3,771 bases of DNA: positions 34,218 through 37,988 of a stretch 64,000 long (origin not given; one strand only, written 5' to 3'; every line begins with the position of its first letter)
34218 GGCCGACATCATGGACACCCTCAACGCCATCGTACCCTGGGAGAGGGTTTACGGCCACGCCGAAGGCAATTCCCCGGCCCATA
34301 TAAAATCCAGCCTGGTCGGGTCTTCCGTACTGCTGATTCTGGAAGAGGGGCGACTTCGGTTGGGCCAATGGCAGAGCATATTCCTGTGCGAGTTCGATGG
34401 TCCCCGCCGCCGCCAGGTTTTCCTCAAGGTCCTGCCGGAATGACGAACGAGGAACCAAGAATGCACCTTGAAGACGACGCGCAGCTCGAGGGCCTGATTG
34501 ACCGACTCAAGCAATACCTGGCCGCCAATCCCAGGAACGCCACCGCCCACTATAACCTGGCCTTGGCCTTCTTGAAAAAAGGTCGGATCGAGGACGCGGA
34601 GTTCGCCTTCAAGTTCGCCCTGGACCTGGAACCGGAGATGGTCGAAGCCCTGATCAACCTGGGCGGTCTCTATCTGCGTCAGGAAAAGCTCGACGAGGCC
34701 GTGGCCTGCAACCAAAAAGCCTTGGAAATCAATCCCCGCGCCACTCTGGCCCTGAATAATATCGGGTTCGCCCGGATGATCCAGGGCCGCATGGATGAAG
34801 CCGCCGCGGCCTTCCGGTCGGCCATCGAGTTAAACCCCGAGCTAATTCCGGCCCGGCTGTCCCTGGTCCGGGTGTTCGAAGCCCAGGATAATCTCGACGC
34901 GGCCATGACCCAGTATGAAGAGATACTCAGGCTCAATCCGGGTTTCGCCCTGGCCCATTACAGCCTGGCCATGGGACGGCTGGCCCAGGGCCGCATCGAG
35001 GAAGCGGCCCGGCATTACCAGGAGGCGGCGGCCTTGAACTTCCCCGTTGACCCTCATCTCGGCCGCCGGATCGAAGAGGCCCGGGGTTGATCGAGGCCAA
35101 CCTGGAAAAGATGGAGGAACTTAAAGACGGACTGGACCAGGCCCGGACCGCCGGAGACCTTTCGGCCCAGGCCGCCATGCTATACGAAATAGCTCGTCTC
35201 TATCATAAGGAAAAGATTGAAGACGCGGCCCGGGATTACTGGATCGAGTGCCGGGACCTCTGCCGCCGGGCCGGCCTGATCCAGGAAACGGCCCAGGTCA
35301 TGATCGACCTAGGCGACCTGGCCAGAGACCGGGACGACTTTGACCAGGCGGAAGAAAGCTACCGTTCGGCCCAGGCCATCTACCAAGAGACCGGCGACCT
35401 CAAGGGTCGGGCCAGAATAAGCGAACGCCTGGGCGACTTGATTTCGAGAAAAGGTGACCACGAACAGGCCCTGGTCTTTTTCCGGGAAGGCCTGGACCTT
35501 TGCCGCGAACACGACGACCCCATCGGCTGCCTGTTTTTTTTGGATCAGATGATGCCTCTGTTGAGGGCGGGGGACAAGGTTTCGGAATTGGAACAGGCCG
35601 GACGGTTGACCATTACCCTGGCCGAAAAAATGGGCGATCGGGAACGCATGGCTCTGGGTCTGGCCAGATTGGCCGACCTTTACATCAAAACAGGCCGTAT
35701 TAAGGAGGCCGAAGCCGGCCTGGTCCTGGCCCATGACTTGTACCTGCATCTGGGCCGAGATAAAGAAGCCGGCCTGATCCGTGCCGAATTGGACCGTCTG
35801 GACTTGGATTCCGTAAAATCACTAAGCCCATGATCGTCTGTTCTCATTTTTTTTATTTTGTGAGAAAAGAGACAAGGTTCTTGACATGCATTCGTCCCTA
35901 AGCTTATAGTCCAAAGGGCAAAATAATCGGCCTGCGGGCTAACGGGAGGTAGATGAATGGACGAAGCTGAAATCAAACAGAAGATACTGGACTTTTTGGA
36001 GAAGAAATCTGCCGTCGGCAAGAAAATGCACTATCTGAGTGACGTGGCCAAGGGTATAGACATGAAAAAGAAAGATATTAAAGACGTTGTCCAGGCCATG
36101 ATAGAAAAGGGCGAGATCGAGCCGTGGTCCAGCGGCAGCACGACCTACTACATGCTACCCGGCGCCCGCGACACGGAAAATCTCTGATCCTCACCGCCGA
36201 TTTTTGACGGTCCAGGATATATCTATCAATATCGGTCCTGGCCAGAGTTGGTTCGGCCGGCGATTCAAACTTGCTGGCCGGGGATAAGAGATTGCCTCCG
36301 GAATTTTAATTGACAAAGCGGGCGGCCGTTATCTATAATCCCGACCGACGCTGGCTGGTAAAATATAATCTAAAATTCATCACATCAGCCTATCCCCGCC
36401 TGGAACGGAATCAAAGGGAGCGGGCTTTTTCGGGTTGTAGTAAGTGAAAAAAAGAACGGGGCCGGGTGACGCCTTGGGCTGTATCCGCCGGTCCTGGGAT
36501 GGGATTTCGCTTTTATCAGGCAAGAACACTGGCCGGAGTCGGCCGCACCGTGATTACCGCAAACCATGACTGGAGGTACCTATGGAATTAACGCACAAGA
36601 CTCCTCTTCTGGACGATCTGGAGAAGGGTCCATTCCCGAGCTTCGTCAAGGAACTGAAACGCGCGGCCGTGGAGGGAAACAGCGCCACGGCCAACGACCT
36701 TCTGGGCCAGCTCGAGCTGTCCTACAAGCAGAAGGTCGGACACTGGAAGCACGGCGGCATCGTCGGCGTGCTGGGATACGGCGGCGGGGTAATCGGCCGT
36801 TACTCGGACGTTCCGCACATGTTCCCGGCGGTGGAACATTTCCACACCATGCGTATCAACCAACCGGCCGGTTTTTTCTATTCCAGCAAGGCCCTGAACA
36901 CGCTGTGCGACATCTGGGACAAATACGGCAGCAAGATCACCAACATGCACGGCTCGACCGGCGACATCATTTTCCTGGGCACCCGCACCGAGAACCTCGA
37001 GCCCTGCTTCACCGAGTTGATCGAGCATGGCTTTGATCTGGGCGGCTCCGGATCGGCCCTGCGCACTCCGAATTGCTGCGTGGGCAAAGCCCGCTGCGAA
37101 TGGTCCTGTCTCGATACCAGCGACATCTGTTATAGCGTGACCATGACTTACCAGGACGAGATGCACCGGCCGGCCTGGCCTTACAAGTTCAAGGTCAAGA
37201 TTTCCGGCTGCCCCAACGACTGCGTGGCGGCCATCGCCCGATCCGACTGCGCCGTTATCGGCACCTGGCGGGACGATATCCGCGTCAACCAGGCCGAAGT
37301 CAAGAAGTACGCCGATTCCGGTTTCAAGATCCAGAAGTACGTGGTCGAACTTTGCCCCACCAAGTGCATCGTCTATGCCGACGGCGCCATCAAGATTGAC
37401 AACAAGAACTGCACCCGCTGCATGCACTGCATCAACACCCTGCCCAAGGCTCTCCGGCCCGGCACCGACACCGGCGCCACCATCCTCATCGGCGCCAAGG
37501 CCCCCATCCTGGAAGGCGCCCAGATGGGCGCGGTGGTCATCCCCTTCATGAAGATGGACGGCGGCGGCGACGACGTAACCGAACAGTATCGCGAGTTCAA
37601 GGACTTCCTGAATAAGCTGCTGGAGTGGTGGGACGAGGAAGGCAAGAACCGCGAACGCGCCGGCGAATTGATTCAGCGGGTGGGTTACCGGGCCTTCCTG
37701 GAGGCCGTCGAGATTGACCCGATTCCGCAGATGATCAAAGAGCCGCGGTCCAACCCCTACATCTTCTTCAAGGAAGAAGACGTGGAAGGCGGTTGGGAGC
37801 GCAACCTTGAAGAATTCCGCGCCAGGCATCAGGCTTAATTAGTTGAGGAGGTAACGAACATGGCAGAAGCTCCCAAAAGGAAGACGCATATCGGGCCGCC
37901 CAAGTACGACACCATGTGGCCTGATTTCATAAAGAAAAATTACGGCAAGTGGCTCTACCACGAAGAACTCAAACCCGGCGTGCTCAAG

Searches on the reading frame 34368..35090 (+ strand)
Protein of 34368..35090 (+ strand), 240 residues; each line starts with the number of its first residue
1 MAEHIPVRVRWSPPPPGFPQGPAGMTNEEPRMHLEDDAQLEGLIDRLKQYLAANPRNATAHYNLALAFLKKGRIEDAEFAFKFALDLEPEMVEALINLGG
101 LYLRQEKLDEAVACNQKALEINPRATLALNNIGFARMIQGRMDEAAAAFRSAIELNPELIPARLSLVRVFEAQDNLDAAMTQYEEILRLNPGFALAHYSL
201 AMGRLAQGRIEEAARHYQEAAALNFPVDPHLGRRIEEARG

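Call 72: search_protein_families(library=pfam, proteins=[window:34368-35090:+], max_evalue=0.000001)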
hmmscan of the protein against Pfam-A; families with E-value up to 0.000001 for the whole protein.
window:34368-35090:+ (240 aa): 16 families
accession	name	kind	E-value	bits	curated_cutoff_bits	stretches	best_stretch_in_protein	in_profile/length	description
PF00515.34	TPR_1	-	2.6e-33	112.9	27.8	2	93-123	2-32/34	Tetratricopeptide repeat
PF07719.23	TPR_2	-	2.8e-27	93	27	0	128-158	3-33/34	Tetratricopeptide repeat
PF13414.12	TPR_11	-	4.1e-25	87.6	26.8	0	101-135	3-37/42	TPR repeat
PF13432.12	TPR_16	-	1.6e-23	83.2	32.7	1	65-124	4-63/65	Tetratricopeptide repeat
PF13181.12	TPR_8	-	1.2e-21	75.4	25.7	0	93-123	2-32/34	Tetratricopeptide repeat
PF14559.12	TPR_19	-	1.8e-19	70.2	25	1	138-200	3-65/68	Tetratricopeptide repeat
PF13431.12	TPR_17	-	7.8e-19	66.8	24.4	0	48-78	3-33/34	Tetratricopeptide repeat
PF13424.12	TPR_12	-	7.2e-16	58.6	30.1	0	91-155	2-74/77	Tetratricopeptide repeat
PF13428.12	TPR_14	-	1.4e-14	53.6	23.5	0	162-201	3-42/44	Tetratricopeptide repeat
PF23914.1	TPR_CcmH_CycH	-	4.5e-10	40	42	0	135-226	59-153/158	Cytochrome c-type biogenesis protein H TPR domain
PF13176.12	TPR_7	-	9.9e-10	38.2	27.9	0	94-123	1-30/36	Tetratricopeptide repeat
PF24575.1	TPR_Slam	-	8.7e-09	36.2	35.2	0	137-182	58-103/104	Surface lipoprotein assembly modifier, N-terminal TPR repeats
PF13371.12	TPR_9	-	8.9e-09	35.7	35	0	99-158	2-61/73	Tetratricopeptide repeat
PF13174.12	TPR_6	-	2.7e-08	34.4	26.3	0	139-158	13-32/33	Tetratricopeptide repeat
PF13374.12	TPR_10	-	5.3e-08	33.1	27.5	0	94-121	4-31/42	Tetratricopeptide repeat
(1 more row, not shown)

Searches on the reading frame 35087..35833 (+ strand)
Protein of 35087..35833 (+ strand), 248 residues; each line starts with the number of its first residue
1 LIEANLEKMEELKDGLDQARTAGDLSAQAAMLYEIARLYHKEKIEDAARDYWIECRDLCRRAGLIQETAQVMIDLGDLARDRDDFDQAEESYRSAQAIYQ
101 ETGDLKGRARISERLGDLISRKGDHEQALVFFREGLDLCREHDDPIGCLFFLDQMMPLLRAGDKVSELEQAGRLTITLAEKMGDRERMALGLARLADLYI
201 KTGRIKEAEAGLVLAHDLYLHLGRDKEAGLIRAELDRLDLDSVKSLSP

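Call 72: search_protein_families(library=pfam, proteins=[window:35087-35833:+], max_evalue=0.000001)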
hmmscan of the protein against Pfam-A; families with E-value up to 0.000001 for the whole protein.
window:35087-35833:+ (248 aa): 4 families
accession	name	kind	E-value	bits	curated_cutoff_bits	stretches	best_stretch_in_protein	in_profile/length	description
PF13424.12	TPR_12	-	1.1e-17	64.4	30.1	2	68-141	2-77/77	Tetratricopeptide repeat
PF13181.12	TPR_8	-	1.8e-09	37.4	25.7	0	69-99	1-31/34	Tetratricopeptide repeat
PF17874.7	TPR_MalT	-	3.8e-09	36.7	45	0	24-144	35-156/336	MalT-like TPR region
PF07719.23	TPR_2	-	2.3e-08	34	27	0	70-99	2-31/34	Tetratricopeptide repeat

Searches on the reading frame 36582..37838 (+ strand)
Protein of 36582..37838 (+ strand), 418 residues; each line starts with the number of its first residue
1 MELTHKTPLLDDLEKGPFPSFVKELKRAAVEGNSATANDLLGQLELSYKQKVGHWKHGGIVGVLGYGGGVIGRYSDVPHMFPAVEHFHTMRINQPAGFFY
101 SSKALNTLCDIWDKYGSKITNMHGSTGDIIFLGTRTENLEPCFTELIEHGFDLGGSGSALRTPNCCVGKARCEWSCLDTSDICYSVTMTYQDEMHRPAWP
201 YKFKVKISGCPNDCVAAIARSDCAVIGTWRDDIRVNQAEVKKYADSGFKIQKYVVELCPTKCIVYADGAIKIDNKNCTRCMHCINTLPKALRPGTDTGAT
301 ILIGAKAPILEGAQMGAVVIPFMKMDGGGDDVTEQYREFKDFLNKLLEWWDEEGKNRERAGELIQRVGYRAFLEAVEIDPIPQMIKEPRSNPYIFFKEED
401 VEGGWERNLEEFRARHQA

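Call 72: search_protein_families(library=pfam, proteins=[window:36582-37838:+], max_evalue=0.000001)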
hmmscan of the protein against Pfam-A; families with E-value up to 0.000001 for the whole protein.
window:36582-37838:+ (418 aa): 2 families
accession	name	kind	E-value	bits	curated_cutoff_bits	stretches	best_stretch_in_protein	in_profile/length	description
PF01077.27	NIR_SIR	-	1.4e-37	129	27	1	156-378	1-152/158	Nitrite and sulphite reductase 4Fe-4S domain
PF03460.22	NIR_SIR_ferr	-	2.9e-07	30.6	24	1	85-148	7-68/69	Nitrite/Sulfite reductase ferredoxin-like half domain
